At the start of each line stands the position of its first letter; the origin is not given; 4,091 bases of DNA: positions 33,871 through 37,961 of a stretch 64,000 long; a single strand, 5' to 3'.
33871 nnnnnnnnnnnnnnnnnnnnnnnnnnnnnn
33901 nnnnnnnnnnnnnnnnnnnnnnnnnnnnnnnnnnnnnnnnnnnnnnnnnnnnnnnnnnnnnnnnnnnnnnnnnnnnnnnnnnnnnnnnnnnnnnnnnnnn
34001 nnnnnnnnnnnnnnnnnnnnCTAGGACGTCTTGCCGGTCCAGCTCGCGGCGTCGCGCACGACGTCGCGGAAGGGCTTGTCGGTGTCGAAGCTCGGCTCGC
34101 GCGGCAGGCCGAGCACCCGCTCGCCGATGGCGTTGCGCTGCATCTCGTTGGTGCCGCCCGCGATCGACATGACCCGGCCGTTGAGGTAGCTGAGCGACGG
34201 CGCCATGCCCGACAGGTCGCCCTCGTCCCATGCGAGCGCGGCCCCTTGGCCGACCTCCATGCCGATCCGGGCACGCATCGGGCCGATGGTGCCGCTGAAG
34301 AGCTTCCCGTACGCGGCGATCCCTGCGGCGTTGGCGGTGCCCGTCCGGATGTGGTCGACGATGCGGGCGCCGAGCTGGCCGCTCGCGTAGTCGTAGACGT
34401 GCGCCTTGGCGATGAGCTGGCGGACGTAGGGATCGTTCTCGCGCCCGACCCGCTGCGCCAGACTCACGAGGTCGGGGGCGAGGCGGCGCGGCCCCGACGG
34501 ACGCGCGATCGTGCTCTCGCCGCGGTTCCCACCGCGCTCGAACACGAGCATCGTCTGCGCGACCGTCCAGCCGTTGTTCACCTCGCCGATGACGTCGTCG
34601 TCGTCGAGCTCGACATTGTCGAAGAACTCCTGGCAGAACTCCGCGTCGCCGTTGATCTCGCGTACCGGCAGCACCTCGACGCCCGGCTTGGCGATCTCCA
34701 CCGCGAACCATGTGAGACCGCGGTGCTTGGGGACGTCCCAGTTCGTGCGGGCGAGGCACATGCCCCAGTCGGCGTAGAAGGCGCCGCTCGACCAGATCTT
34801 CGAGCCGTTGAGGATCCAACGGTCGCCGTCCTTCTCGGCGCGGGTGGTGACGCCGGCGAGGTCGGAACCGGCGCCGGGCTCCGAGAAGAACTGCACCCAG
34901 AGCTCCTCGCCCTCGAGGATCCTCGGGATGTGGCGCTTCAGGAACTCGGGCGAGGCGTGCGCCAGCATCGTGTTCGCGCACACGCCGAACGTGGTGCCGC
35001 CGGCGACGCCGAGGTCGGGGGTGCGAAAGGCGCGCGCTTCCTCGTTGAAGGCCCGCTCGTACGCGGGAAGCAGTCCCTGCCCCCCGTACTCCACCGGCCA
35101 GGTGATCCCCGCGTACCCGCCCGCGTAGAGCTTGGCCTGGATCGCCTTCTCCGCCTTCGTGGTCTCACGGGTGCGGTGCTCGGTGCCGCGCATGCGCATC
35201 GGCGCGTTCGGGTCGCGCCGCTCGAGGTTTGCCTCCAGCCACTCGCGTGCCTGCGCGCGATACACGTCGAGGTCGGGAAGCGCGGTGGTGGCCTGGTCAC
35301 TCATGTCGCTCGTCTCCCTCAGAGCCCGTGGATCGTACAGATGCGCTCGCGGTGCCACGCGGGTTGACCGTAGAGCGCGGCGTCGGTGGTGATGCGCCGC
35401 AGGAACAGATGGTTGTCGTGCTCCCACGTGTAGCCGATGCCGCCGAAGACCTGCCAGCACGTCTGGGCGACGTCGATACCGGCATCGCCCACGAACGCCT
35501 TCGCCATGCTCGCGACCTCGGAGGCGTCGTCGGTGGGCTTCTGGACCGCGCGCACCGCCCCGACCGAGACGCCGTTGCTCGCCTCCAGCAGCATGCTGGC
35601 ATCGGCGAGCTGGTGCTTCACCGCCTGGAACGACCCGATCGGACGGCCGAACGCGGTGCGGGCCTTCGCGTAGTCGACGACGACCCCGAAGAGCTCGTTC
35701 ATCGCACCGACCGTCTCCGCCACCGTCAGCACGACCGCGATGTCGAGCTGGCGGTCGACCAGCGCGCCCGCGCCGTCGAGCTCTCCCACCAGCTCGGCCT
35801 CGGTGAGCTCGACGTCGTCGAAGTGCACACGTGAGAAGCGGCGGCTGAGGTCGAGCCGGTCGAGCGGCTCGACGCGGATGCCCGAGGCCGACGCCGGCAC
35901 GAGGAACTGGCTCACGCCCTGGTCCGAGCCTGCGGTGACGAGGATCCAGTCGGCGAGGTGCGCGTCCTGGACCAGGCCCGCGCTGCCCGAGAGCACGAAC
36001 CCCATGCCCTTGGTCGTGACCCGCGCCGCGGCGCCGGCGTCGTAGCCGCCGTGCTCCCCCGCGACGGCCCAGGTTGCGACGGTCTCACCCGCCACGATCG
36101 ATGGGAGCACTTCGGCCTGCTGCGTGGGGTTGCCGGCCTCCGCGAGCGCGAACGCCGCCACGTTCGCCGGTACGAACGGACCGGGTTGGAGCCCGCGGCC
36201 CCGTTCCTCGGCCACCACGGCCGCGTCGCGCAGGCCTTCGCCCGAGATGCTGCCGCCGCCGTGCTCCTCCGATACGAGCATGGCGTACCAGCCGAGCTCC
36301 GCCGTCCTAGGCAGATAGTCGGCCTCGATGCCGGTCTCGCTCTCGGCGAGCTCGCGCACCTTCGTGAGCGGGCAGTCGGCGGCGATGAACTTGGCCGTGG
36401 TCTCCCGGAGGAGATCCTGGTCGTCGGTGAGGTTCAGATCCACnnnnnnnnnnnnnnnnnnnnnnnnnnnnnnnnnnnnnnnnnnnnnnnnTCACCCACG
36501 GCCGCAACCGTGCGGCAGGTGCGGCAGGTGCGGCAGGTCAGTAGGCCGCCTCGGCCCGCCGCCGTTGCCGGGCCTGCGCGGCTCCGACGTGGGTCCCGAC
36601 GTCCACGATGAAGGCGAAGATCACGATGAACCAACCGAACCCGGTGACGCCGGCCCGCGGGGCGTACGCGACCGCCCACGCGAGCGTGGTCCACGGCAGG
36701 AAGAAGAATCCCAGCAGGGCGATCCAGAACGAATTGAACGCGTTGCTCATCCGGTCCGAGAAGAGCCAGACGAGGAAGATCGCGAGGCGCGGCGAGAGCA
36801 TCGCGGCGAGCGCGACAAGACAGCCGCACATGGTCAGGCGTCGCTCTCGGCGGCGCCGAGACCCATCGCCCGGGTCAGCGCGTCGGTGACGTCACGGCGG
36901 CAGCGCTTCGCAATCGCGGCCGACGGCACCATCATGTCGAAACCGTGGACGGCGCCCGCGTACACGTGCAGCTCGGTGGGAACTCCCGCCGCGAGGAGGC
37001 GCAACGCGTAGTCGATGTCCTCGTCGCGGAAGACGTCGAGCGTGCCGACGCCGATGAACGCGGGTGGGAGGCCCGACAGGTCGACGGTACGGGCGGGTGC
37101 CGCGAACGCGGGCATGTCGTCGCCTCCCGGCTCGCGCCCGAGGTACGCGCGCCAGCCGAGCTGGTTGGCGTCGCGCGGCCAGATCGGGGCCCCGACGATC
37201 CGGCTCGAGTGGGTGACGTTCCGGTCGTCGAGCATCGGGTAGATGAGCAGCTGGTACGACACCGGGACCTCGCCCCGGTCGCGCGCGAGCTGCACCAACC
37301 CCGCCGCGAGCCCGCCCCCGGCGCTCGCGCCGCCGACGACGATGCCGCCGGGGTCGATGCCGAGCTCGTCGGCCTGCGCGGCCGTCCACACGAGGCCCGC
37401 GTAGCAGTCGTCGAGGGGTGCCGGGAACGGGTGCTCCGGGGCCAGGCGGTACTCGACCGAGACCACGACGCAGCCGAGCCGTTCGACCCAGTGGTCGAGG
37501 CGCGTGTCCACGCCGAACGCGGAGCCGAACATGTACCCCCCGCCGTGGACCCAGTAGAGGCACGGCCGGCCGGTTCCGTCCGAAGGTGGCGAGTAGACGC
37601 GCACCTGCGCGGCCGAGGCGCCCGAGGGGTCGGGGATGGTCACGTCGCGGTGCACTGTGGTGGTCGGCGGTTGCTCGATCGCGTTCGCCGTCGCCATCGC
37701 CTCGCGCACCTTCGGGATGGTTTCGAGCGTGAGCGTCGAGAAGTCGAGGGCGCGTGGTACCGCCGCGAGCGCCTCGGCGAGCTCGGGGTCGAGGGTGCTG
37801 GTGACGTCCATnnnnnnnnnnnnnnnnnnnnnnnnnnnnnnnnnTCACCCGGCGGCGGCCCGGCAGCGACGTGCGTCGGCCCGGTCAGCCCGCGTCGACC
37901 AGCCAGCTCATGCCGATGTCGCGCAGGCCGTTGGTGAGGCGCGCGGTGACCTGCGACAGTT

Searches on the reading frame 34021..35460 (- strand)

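Call 10: search_protein_families(library=pfam, proteins=[window:34021-35460:-], max_evalue=0.01)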
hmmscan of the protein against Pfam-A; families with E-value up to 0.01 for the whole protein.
window:34021-35460:- (479 aa): 3 families
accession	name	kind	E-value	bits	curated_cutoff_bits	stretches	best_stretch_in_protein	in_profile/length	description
PF02770.24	Acyl-CoA_dh_M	-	1.9e-18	66.9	33.3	1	192-283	4-97/97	Acyl-CoA dehydrogenase, middle domain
PF02771.21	Acyl-CoA_dh_N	-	2.7e-08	34.6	22.9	1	96-185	25-113/113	Acyl-CoA dehydrogenase, N-terminal domain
PF00441.29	Acyl-CoA_dh_1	-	1e-07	32.7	22.4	1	295-450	1-150/150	Acyl-CoA dehydrogenase, C-terminal domain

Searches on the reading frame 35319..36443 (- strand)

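Call 107: search_protein_families(library=pfam, proteins=[window:35319-36443:-], max_evalue=0.001)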
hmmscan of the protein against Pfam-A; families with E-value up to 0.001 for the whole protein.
window:35319-36443:- (374 aa): 4 families
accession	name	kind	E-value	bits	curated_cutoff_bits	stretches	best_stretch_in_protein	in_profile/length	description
PF00441.29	Acyl-CoA_dh_1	-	6.1e-23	82.1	22.4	1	231-368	9-145/150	Acyl-CoA dehydrogenase, C-terminal domain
PF02771.21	Acyl-CoA_dh_N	-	1.5e-14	54.7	22.9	1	6-120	1-113/113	Acyl-CoA dehydrogenase, N-terminal domain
PF02770.24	Acyl-CoA_dh_M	-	2.9e-08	34.2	33.3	1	127-211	4-97/97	Acyl-CoA dehydrogenase, middle domain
PF08028.16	Acyl-CoA_dh_2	-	2.5e-06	28.3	22.7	1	241-341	4-113/134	Acyl-CoA dehydrogenase, C-terminal domain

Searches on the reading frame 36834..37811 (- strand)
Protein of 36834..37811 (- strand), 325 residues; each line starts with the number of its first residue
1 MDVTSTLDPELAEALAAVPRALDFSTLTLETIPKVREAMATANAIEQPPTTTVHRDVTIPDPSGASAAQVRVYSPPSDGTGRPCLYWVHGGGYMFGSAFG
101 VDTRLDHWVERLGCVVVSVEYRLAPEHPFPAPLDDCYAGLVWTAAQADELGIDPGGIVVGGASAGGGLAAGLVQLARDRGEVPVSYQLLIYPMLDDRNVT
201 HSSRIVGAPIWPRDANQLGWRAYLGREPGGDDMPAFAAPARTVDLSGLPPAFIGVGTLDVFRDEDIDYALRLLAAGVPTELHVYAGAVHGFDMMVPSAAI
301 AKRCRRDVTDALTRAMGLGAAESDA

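Call 107: search_protein_families(library=pfam, proteins=[window:36834-37811:-], max_evalue=0.001)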
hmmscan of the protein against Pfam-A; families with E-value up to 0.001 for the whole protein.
window:36834-37811:- (325 aa): 3 families
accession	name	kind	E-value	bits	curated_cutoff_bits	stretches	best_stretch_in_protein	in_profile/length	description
PF07859.19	Abhydrolase_3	-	1.1e-61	208.8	25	1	86-291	2-208/210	alpha/beta hydrolase fold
PF20434.5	BD-FAE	-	1.1e-18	68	26.8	1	72-170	3-104/215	BD-FAE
PF00135.34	COesterase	-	8.8e-09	35.3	27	1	71-174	89-202/515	Carboxylesterase family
